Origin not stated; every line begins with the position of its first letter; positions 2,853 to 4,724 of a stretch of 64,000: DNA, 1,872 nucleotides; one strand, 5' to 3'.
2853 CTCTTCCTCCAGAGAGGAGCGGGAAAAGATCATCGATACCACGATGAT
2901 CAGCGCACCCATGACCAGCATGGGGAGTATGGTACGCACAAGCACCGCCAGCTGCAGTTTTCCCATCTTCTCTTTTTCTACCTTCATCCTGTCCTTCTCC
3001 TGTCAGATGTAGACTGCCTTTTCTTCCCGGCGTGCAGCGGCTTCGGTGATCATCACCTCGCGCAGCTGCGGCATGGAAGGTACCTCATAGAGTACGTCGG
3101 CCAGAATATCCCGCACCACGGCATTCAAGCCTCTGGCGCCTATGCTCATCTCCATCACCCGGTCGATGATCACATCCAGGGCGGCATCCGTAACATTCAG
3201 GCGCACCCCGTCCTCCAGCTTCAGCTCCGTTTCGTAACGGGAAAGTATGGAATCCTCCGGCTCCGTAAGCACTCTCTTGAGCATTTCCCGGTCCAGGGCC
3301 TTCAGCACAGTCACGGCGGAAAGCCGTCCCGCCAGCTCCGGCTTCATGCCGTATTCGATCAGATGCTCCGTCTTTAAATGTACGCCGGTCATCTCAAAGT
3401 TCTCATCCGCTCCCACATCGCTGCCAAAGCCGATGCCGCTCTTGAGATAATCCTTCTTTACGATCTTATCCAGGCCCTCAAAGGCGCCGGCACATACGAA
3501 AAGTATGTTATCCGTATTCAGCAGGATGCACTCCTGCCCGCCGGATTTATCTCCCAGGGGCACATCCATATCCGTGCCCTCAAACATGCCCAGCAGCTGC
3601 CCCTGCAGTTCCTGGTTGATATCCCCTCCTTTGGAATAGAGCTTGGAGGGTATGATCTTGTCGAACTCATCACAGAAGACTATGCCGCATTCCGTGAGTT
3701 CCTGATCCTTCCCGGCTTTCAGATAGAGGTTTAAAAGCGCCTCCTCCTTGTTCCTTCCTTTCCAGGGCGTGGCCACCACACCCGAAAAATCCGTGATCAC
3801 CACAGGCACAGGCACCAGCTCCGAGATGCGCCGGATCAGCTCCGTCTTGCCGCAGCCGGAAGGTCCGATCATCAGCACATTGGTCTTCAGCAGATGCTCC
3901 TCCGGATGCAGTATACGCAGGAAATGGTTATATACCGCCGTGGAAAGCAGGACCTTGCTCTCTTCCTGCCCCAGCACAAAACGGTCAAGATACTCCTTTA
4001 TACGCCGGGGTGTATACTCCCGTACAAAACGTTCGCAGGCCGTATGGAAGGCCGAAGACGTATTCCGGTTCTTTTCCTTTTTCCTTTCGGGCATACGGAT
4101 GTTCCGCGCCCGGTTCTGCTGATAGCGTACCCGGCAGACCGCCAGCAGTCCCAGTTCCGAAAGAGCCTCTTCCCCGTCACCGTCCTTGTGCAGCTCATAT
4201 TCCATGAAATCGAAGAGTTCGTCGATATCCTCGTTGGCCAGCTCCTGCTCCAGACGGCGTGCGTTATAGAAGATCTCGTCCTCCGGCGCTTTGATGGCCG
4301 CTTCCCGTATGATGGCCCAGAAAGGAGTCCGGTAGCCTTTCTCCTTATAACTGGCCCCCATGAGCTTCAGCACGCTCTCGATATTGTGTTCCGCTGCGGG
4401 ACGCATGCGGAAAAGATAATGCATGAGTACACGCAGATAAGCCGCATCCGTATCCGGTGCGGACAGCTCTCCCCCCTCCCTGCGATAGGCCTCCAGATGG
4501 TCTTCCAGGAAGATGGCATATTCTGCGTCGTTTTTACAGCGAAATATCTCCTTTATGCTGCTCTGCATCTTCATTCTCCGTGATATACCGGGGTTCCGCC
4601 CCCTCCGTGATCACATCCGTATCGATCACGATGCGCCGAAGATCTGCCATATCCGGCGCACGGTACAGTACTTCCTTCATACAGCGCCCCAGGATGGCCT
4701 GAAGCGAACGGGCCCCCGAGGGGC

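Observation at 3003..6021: Overlapping tandem pair of zinc-finger-less ClpX paralogues with rewired pore loops but intact ClpP-docking IGF loops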

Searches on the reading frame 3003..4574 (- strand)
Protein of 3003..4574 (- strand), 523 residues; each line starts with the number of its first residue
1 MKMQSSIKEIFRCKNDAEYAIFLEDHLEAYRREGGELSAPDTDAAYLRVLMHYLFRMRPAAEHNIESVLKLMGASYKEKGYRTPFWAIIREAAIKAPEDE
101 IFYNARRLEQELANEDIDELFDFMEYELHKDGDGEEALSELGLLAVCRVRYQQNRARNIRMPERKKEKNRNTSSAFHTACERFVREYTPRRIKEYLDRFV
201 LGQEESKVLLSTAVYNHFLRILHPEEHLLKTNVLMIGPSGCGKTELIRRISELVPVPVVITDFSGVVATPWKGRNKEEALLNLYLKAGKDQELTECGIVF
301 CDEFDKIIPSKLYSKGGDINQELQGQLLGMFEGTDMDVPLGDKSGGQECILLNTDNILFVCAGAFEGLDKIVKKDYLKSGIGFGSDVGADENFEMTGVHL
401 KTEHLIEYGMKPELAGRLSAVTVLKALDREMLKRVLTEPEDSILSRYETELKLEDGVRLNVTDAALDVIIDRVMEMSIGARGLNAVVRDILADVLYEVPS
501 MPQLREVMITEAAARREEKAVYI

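Call 3: search_protein_families(library=pfam, proteins=[window:3003-4574:-], max_evalue=0.01)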
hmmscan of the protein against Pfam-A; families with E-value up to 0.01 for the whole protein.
window:3003-4574:- (523 aa): 8 families
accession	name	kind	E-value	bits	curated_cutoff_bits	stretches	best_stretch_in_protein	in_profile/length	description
PF07724.20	AAA_2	-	2.9e-15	57.1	27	1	231-420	4-165/166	AAA domain (Cdc48 subfamily)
PF00004.35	AAA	-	7.8e-11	43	21.2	1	233-362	1-107/131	ATPase family associated with various cellular activities (AAA)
PF10431.15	ClpB_D2-small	-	2.8e-08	34.1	21.9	1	427-504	1-73/81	C-terminal, D2-small domain, of ClpB protein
PF00493.29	MCM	-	8.9e-05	22.1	23.3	1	229-307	56-133/224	MCM P-loop domain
PF07728.20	AAA_5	-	0.00012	22.5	22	1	232-261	1-31/139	AAA domain (dynein-related subfamily)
PF01078.27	Mg_chelatase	-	0.0033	17.3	20.3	1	232-255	24-47/207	Magnesium chelatase, subunit ChlI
PF13191.12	AAA_16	-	0.0091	16.9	32.6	0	231-253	25-47/167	AAA ATPase domain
PF13521.12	AAA_28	-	0.0096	16.6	27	0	233-262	2-30/164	AAA domain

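Call 4: search_protein_families(library=ncbifam, proteins=[window:3003-4574:-], max_evalue=0.01)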
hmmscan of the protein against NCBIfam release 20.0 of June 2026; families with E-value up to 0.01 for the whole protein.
window:3003-4574:- (523 aa): 14 families
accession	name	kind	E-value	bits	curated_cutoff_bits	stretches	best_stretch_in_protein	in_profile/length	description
NF003745.1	PRK05342.1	equivalog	5.9e-83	279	359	1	174-519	57-404/418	ATP-dependent Clp protease ATP-binding subunit ClpX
TIGR00382.1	clpX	equivalog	9.2e-74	248.9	370.75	1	185-519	65-410/414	ATP-dependent protease ATP-binding subunit ClpX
TIGR00390.1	hslU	equivalog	2.1e-34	119.2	362.45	3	188-274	2-91/441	ATP-dependent protease ATPase subunit HslU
TIGR02639.1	ClpA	equivalog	7.7e-11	40.9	993.15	1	399-497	624-717/734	ATP-dependent Clp protease ATP-binding subunit ClpA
TIGR03346.1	chaperone_ClpB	equivalog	1.8e-07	29.9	1232.1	1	398-495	734-826/853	ATP-dependent chaperone ClpB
TIGR03345.1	VI_ClpV1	equivalog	2.8e-06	25.9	884.95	1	409-492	750-828/852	type VI secretion system ATPase TssH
NF008263.0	PRK11034.1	equivalog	0.00011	20.2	1350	0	410-493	636-714/758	ATP-dependent Clp protease ATP-binding subunit ClpA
NF041006.2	cell_div_CdvC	equivalog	0.00038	19.5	650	1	232-320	136-223/370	cell division protein CdvC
NF008118.0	PRK10865.1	equivalog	0.0011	16.9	1417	0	191-252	561-620/857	ATP-dependent chaperone ClpB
TIGR00954.1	3a01203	subfamily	0.0017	16.9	918.9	1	231-257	480-506/660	peroxysomal long chain fatty acyl transporter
TIGR01243.1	CDC48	subfamily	0.0029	16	802.65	1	232-333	214-308/733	CDC48 family AAA ATPase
NF003229.0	PRK04195.1-5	equivalog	0.0032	16.2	280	1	184-308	8-116/413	replication factor C large subunit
TIGR03265.1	PhnT2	equivalog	0.0076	15.5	457.7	0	233-253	33-53/353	putative 2-aminoethylphosphonate ABC transporter ATP-binding protein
NF008653.0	PRK11650.1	subfamily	0.0081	15.2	432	0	233-253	33-53/357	sn-glycerol-3-phosphate ABC transporter ATP-binding protein UgpC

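Call 5: search_protein_families(library=padloc, proteins=[window:3003-4574:-], max_evalue=0.01)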
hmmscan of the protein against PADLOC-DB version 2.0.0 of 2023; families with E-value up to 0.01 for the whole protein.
window:3003-4574:- (523 aa): 7 families
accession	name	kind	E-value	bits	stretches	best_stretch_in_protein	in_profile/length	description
PDLC03838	DolB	-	8.8e-07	26.5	1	186-307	127-241/375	-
PDLC04232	IetA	-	8.6e-06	23.4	1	156-307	45-186/330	-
PDLC02196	IetA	-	8.8e-05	20.1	1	227-267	119-159/374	-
PDLC02195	IetA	-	0.00012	19.6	1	92-268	13-175/395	-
PDLC04606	PDC-M37B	-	0.00016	19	1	157-253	104-197/390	-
PDLC04140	mad8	-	0.00027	18.6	1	231-274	28-68/314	mads_8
PDLC04231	IetA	-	0.0025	15.7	1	230-307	117-187/262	-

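Call 8: search_solved_structures(query=window:3003-4574:-, show_alignments=1)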
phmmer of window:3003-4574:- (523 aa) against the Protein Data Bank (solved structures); distinct sequences matched with E-value up to 0.001: 95 (the best 60 are shown).
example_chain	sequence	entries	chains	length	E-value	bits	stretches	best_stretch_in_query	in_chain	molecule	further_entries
8yd0_A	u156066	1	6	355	2.4e-61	211.2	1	189-513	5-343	ATP-dependent Clp protease ATP-binding subunit ClpX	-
6vfs_E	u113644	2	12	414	1.3e-59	205.5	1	187-515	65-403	ATP-dependent Clp protease ATP-binding subunit ClpX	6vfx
9ndj_F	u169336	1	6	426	2.2e-58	201.4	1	188-513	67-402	ATP-dependent Clp protease ATP-binding subunit ClpX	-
6wr2_A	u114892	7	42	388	3e-58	201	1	188-514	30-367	ATP-dependent Clp protease ATP-binding subunit ClpX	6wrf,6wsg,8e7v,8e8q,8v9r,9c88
9c87_A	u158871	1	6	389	3e-58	201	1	188-514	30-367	ATP-dependent Clp protease ATP-binding subunit ClpX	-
8e91_A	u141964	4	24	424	3.8e-58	200.6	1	188-514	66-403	ATP-dependent Clp protease ATP-binding subunit ClpX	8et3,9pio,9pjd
4i34_A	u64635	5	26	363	4e-58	200.6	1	188-514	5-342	ATP-dependent Clp protease ATP-binding subunit ClpX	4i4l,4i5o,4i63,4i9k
3hte_A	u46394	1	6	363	6.1e-58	200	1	188-519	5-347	ATP-dependent Clp protease ATP-binding subunit clpX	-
6po1_A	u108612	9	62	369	7.6e-58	199.6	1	188-514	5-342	ATP-dependent Clp protease ATP-binding subunit ClpX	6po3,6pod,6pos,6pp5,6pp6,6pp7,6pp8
6sfw_O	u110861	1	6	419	9e-58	199.4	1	188-519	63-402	ATP-dependent Clp protease ATP-binding subunit ClpX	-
3hws_A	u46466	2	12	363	9.5e-58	199.3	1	188-514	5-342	ATP-dependent Clp protease ATP-binding subunit clpX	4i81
1um8_A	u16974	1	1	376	3.6e-48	167.7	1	182-516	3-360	ATP-dependent Clp protease ATP-binding subunit clpX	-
9dvy_A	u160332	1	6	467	5.6e-46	160.5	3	222-386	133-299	ATP-dependent Clp protease ATP-binding subunit clpX-like, mitochondrial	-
9ykx_A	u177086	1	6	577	7.6e-46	160.1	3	222-386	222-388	ATP-dependent clpX-like chaperone, mitochondrial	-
9p9v_A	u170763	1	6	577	1.7e-45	158.9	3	222-386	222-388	ATP-dependent clpX-like chaperone, mitochondrial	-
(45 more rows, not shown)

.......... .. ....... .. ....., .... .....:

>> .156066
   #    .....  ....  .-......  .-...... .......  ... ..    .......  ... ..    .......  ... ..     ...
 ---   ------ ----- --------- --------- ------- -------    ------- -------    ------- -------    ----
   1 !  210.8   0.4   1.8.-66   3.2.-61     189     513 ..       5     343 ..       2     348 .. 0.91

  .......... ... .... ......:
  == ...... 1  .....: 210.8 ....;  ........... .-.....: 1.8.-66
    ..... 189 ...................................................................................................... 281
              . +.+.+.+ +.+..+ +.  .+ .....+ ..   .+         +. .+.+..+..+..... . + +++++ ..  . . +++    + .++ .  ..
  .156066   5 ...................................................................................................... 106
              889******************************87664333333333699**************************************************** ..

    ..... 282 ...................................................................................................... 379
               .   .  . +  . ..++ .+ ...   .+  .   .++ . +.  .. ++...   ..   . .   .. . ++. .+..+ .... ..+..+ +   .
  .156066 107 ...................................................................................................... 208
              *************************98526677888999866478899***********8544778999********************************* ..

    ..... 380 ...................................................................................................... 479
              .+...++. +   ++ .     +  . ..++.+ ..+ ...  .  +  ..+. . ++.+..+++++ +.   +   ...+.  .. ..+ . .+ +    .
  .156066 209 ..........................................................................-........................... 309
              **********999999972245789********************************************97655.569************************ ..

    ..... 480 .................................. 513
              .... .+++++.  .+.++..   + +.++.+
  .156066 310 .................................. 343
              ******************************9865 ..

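Call 16: find_homologous_proteins(query=window:3003-4568:-, max_evalue=1e-10)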
Query window:3003-4568:- (521 aa): 2690 proteins with E <= 1e-10 among 8000 candidates; the best 120 are listed.
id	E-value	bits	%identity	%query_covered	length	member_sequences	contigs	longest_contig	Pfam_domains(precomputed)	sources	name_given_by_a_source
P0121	0.0e+0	1167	100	100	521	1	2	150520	PF07724.21,PF00004.36,PF10431.16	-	-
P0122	5.5e-253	858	72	99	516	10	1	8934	PF07724.21,PF00493.30,PF00004.36,PF10431.16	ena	-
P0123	4.3e-252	855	72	99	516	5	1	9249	PF07724.21,PF00493.30,PF00004.36,PF10431.16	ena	-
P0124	8.0e-252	854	73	99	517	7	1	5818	PF07724.21,PF00493.30,PF00004.36,PF10431.16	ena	-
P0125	5.9e-246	835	71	99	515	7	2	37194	PF07724.21,PF00493.30,PF00004.36,PF10431.16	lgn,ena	-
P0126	6.3e-246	835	71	99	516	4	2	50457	PF07724.21,PF00493.30,PF00004.36,PF10431.16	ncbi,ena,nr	ncbi:MAG: AAA family ATPase [Lachnospiraceae bacterium]|nr:AAA family ATPase [Lachnospiraceae bacter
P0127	1.3e-244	831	70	99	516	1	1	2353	PF07724.21,PF00493.30,PF00004.36,PF10431.16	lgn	-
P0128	2.5e-243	826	73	95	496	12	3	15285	PF07724.21,PF00004.36,PF10431.16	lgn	-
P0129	5.2e-240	815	69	99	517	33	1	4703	PF07724.21,PF00493.30,PF00004.36,PF10431.16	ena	-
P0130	3.4e-238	809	68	99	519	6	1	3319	PF07724.21,PF00493.30,PF00004.36,PF10431.16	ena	-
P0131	3.0e-237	806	69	99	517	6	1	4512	PF07724.21,PF00493.30,PF00004.36,PF10431.16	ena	-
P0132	5.9e-237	805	68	99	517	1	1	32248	PF07724.21,PF00493.30,PF00004.36,PF10431.16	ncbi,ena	-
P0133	2.9e-235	800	68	99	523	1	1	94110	PF07724.21,PF00004.36,PF10431.16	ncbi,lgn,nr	ncbi:MAG: AAA family ATPase [Lachnospiraceae bacterium]|nr:AAA family ATPase [Lachnospiraceae bacter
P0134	6.1e-232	789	67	99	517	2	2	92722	PF07724.21,PF00493.30,PF00004.36,PF10431.16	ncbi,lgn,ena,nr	ncbi:MAG: AAA family ATPase [Lachnospiraceae bacterium]|nr:AAA family ATPase [Lachnospiraceae bacter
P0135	6.9e-223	759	65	99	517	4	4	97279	PF07724.21,PF00004.36,PF10431.16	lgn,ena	-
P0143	1.2e-188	646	58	99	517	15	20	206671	PF07724.21,PF00493.30,PF00004.36,PF10431.16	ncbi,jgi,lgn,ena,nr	ncbi:MAG: ATP-dependent Clp protease ATP-binding subunit ClpX [Firmicutes bacterium ADurb.Bin354]|nr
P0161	9.5e-169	580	52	99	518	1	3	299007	PF07724.21,PF00004.36,PF10431.16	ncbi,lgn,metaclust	metaclust:status=active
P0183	6.9e-109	383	39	97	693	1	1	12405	PF07724.21,PF00493.30,PF00004.36,PF07728.21,PF10431.16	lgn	-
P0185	1.9e-103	365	40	96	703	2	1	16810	PF07724.21,PF00493.30,PF00004.36,PF10431.16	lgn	-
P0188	1.3e-96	342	48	65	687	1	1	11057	PF07724.21,PF00493.30,PF00004.36,PF10431.16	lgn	-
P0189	2.5e-96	341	44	76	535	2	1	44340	PF07724.21,PF00004.36,PF10431.16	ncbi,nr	ncbi:MAG: AAA family ATPase [Lachnospiraceae bacterium]|nr:AAA family ATPase [Lachnospiraceae bacter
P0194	5.1e-90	321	40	81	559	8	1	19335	PF07724.21,PF00493.30,PF00004.36,PF07728.21,PF01078.28,PF10431.16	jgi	-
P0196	2.7e-88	315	37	89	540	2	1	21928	PF07724.21,PF00493.30,PF00004.36,PF01078.28,PF10431.16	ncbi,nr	ncbi:MAG: AAA family ATPase [Lachnospiraceae bacterium]|nr:AAA family ATPase [Lachnospiraceae bacter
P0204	6.4e-73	264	40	63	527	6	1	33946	PF07724.21,PF00493.30,PF00004.36,PF01078.28,PF03215.22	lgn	-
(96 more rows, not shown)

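Call 22: find_related_loci(query=A2, collection=genome_contigs, flank=8000)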
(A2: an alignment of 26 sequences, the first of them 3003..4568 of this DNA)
Query A2 (521 aa) in genome_contigs; peptide patterns used: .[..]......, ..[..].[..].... (x = any residue, [..] = any of these).
599 stretches matched a pattern (row limit reached: there are more); 480 encode a relative of the query (tblastn E <= 1e-3); the best 80 are kept; 80 distinct loci.
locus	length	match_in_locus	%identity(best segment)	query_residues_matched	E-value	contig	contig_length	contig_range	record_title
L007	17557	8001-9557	71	2-521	0e+0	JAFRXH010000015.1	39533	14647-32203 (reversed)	MAG: Lachnospiraceae bacterium isolate RGIG2882 Goat_Omasum.Co__c250828, whole genome shotgun sequence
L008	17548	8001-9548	52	5-520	1e-175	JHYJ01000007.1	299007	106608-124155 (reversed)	Lachnospiraceae bacterium AB2028 T322DRAFT_scaffold00005.5_C, whole genome shotgun sequence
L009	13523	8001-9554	71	2-521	0e+0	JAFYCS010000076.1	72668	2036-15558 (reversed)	MAG: Lachnospiraceae bacterium isolate RGIG6971 Sheep_Rumen.Co__c2692333, whole genome shotgun sequence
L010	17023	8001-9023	37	187-513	1e-61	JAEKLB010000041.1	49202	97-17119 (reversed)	MAG: Acidobacteria bacterium isolate SM_70_13 SM_S39_scaffold_217, whole genome shotgun sequence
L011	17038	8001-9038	36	186-521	2e-59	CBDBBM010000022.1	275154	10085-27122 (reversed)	MAG: Chloroflexota bacterium isolate 236a2b73-90b3-4928-a49b-932f52c5d6ed genome assembly, contig: contig_22, whole geno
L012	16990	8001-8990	35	187-508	2e-56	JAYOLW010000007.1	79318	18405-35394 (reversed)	MAG: Rickettsiales bacterium isolate 139571_S172_metabat_bins_2.tsv.122 NODE_201_length_79318_cov_6.317424, whole genome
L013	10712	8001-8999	36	187-507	2e-56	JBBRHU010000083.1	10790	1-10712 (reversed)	MAG: Fimbriimonadales bacterium isolate Co_metawrap_2735 Cmw_2735_k141_9564596_length_10790_cov_6.0000, whole genome sho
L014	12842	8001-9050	35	181-519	1e-55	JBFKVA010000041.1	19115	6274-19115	MAG: Acidimicrobiia bacterium isolate Mix_sand23.2022.09.Z.28 k141_2446745_length_19115_cov_15.2498, whole genome shotgu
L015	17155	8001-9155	33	117-514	1e-55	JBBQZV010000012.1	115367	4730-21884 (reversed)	MAG: Fimbriimonadales bacterium isolate Co_metawrap_2252 Cmw_2252_k141_1969267_length_115367_cov_11.9996, whole genome s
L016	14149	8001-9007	36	172-498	1e-53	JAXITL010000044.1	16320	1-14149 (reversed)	MAG: Chitinophagaceae bacterium isolate MAG22 S101_S1-b_48-k141_432614_l_16320_cov_119.0000, whole genome shotgun sequen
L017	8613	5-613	41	307-509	8e-36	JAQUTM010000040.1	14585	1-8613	MAG: Oscillospiraceae bacterium isolate STD2_12 NODE_15532_length_14585_cov_2.818440_Sandtown_D2, whole genome shotgun s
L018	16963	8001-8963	31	186-489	6e-24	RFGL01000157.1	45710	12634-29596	MAG: Acidobacteria bacterium isolate J023 k99_509107, whole genome shotgun sequence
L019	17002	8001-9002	30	179-495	3e-23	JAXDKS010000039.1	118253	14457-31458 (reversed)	MAG: Acidobacteriota bacterium isolate BP_60 scaffold_3431888, whole genome shotgun sequence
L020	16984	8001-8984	29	186-495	5e-23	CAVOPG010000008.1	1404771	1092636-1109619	MAG: uncultured Acidobacteriota bacterium isolate MFD10007.bin.2.143 genome assembly, contig: contig_7726, whole genome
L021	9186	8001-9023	25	133-498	8e-23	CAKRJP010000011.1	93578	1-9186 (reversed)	MAG: uncultured Lachnospiraceae bacterium isolate REFINED_METABAT215_TOP10_CONTIGS_1500_ASSEMBLY_K77_MERGED__Hadza_MoBio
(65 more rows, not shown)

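Call 23: find_encoding_contigs(protein=P0161, flank=8000, max_places=1)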
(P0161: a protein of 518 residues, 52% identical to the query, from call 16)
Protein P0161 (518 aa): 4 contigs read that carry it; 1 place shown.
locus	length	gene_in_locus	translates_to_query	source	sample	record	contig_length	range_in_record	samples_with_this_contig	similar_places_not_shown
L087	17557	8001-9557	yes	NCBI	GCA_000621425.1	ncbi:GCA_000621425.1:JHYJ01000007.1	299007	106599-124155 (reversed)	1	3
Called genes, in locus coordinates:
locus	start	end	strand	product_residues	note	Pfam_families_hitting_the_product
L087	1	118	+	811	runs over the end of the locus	PF12773:DZR (weak), PF13240:Zn_Ribbon_1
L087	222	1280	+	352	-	PF00465:Fe-ADH, PF13685:Fe-ADH_2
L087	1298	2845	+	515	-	PF14264:Glucos_trans_II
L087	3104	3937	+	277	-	PF00520:Ion_trans, PF08016:PKD_channel (faint)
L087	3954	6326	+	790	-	PF03415:Peptidase_C11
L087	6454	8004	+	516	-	PF00493:MCM (weak), PF00004:AAA, PF07724:AAA_2, PF07728:AAA_5 (faint)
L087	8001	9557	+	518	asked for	PF07724:AAA_2, PF00004:AAA, PF10431:ClpB_D2-small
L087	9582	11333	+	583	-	PF17201:Cache_3-Cache_2, PF17202:sCache_3_3, PF00990:GGDEF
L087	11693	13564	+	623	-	PF13522:GATase_6, PF13537:GATase_7, PF01380:SIS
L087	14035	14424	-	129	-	-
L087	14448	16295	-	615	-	PF00079:Serpin, PF00578:AhpC-TSA, PF08534:Redoxin (weak)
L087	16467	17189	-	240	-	PF07963:N_methyl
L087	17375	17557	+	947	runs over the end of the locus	PF00512:HisKA, PF02518:HATPase_c, PF00072:Response_reg, PF01627:Hpt (weak)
